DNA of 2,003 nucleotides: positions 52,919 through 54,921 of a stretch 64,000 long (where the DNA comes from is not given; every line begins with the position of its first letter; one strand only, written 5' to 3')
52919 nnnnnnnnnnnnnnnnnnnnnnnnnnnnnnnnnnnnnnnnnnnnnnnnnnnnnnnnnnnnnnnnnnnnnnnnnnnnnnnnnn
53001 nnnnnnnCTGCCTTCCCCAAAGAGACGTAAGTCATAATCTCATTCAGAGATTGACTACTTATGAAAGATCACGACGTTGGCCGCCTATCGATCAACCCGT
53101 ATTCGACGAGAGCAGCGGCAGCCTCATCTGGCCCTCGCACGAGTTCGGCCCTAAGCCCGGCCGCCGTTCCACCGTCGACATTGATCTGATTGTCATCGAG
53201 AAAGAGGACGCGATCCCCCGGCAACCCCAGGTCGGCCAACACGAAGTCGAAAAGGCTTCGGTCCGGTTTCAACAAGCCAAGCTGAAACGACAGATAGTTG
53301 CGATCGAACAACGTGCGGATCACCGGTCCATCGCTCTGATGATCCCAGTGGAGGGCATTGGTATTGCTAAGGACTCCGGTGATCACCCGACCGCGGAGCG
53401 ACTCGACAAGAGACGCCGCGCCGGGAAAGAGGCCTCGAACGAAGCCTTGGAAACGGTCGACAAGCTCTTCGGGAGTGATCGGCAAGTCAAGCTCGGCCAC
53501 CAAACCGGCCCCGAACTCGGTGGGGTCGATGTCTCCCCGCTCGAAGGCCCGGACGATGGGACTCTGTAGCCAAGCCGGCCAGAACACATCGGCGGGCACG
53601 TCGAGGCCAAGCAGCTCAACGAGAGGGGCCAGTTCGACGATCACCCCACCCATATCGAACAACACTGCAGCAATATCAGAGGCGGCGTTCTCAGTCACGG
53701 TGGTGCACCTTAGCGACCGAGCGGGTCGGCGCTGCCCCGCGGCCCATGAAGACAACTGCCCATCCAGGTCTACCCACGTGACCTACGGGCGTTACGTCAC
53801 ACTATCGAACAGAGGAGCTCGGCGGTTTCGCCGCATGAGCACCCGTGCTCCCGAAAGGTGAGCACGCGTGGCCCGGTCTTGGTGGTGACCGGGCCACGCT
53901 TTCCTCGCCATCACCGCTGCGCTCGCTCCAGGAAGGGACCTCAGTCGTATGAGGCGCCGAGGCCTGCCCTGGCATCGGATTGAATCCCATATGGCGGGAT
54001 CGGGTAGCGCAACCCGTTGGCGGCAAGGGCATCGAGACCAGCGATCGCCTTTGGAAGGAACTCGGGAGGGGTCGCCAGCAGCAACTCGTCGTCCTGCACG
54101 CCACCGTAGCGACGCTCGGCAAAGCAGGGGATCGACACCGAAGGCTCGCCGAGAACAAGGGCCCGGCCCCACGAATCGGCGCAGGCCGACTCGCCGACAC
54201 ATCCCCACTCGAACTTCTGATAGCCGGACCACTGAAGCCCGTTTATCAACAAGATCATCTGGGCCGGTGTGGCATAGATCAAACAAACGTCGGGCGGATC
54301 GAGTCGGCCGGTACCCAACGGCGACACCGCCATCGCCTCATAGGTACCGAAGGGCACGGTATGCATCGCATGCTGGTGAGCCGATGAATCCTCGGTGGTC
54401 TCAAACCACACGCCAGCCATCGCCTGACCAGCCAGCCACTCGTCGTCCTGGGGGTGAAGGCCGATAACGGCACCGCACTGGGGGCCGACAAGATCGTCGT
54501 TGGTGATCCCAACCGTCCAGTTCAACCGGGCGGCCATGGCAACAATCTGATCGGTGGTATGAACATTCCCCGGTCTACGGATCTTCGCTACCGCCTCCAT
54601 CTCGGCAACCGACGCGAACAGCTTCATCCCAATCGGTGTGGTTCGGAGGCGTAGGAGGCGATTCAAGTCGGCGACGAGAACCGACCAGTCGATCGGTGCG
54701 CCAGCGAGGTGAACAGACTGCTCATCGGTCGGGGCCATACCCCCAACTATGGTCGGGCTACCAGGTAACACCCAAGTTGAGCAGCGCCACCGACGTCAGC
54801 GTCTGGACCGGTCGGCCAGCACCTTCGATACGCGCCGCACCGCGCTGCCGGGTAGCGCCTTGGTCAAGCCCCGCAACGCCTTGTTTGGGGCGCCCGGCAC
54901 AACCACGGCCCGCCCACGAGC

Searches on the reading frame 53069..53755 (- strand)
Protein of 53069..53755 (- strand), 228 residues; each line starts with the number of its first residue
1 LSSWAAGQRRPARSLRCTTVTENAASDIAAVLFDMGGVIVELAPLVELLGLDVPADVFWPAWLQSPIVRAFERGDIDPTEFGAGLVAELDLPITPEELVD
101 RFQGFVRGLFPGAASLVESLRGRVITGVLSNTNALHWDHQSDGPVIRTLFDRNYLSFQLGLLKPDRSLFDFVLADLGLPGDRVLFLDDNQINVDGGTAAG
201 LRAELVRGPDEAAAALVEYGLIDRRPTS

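Call 54: search_protein_families(library=pfam, proteins=[window:53069-53755:-], max_evalue=0.001)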
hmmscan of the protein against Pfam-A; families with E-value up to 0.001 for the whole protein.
window:53069-53755:- (228 aa): 2 families
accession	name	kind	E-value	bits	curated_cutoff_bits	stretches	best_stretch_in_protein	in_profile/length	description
PF00702.32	Hydrolase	-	6.3e-10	40.2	26.4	1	28-200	1-191/191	haloacid dehalogenase-like hydrolase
PF13419.12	HAD_2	-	0.00011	22.8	23.8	1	109-203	80-175/178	Haloacid dehalogenase-like hydrolase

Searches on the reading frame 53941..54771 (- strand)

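Call 54: search_protein_families(library=pfam, proteins=[window:53941-54771:-], max_evalue=0.001)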
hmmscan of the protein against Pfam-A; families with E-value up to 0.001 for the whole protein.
window:53941-54771:- (276 aa): 1 family
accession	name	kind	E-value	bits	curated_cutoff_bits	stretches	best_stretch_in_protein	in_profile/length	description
PF02596.20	DUF169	-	2.9e-38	132.3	27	1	36-243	2-207/209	Uncharacterised ArCR, COG2043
